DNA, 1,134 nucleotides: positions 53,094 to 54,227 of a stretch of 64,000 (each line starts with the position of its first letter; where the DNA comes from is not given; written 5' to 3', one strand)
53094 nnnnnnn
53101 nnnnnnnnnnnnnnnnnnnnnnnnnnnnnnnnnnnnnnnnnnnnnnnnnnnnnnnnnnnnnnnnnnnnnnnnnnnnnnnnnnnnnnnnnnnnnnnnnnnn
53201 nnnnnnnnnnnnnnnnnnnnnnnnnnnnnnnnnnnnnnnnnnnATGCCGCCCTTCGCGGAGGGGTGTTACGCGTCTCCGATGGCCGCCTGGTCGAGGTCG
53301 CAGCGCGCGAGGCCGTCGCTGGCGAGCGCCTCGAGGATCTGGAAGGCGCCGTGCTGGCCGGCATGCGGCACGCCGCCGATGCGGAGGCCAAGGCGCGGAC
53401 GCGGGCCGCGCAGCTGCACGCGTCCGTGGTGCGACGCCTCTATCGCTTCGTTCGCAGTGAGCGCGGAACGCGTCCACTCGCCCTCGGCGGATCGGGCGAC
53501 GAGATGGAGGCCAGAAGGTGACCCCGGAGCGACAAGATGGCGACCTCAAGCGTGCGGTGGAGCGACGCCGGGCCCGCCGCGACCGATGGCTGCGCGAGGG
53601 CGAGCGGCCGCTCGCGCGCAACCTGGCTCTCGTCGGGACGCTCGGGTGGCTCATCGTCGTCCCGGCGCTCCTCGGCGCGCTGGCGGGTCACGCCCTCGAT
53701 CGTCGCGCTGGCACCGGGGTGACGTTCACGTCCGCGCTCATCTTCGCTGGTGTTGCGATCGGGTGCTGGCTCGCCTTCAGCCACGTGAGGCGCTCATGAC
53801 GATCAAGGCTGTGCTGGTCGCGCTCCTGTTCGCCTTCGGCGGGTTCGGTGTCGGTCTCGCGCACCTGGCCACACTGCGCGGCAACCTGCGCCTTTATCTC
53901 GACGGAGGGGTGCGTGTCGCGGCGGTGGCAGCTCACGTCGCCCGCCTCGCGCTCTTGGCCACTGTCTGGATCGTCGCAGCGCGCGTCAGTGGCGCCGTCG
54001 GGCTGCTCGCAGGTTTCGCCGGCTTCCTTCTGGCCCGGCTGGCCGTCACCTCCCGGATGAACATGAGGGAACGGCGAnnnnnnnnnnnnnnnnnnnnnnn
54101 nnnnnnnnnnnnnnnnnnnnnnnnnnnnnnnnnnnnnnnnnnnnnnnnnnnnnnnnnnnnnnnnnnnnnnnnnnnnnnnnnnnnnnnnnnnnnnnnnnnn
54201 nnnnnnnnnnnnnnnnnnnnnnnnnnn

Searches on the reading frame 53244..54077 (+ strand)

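Call 8: search_protein_families(library=pfam, proteins=[window:53244-54077:+], max_evalue=0.001)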
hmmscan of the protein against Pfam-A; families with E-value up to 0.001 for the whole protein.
window:53244-54077:+ (278 aa): 1 family
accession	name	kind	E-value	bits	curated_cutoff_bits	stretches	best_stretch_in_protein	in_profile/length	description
PF12966.13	AtpR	-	1e-05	26.3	26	1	193-275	3-85/86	N-ATPase, AtpR subunit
